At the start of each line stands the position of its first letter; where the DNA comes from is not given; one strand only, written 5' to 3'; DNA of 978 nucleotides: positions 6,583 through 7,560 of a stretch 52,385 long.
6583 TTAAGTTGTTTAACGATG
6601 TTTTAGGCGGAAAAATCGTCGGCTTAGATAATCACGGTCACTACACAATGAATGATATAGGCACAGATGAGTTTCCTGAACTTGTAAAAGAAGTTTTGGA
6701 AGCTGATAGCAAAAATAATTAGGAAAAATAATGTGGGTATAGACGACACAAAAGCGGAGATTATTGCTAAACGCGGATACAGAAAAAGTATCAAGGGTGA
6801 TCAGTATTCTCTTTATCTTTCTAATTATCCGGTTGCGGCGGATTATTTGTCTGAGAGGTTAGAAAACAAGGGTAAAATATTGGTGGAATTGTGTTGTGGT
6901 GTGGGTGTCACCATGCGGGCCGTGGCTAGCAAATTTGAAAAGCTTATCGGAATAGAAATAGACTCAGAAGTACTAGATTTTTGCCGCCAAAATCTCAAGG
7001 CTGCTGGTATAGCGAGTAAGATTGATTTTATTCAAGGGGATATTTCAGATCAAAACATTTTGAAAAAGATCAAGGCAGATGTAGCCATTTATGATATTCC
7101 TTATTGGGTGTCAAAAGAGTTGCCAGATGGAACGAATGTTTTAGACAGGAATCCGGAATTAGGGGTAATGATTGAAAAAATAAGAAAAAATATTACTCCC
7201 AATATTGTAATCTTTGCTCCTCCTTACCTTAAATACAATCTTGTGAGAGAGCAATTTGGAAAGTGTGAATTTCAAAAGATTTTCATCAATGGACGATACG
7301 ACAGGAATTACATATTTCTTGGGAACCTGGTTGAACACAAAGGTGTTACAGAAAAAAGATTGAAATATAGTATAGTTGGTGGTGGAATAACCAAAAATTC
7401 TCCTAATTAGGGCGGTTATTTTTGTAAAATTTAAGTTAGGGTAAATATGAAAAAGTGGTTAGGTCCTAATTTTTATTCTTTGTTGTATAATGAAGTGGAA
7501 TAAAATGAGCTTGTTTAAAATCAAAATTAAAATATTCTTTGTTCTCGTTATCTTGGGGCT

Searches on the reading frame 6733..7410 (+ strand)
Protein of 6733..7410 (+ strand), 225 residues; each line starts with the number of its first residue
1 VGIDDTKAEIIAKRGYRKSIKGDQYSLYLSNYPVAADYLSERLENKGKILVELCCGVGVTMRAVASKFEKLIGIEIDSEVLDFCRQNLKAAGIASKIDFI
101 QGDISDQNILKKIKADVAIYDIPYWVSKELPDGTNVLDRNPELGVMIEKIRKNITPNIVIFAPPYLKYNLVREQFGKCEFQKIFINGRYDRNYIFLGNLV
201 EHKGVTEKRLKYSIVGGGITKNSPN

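Call 4: search_protein_families(library=pfam, proteins=[window:6733-7410:+], max_evalue=0.01)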
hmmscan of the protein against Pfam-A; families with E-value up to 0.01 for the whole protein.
window:6733-7410:+ (225 aa): 12 families
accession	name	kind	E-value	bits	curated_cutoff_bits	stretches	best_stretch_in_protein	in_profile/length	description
PF09445.16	Methyltransf_15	-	2.9e-10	40.4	22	1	48-123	2-80/165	RNA cap guanine-N2 methyltransferase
PF13649.12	Methyltransf_25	-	2.7e-08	34.8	27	1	51-118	2-68/97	Methyltransferase domain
PF13847.12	Methyltransf_31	-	2.9e-08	34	27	1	45-160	2-107/145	Methyltransferase domain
PF01170.24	UPF0020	-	1.4e-06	28.6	22.3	1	64-125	72-132/197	RMKL-like, methyltransferase domain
PF08241.18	Methyltransf_11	-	1.4e-05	26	21.2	1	52-117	2-63/95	Methyltransferase domain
PF02475.24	TRM5-TYW2_MTfase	-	7.9e-05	23.1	28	1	42-133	32-123/164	TRM5/TYW2 methyltransferase domain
PF03602.21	Cons_hypoth95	-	0.00014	22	24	1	46-139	41-138/182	Conserved hypothetical protein 95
PF08242.18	Methyltransf_12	-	0.00048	21.2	30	1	52-119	2-70/98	Methyltransferase domain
PF01596.23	Methyltransf_3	-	0.0039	16.9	22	1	69-116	70-115/204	O-methyltransferase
PF00398.26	RrnaAD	-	0.0043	16.6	24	1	46-130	30-115/263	Ribosomal RNA adenine dimethylase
PF02353.26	CMAS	-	0.0095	15.7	27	0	45-98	61-115/273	Mycolic acid cyclopropane synthetase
PF05958.17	tRNA_U5-meth_tr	-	0.0095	15.4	23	0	41-94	196-249/357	tRNA (Uracil-5-)-methyltransferase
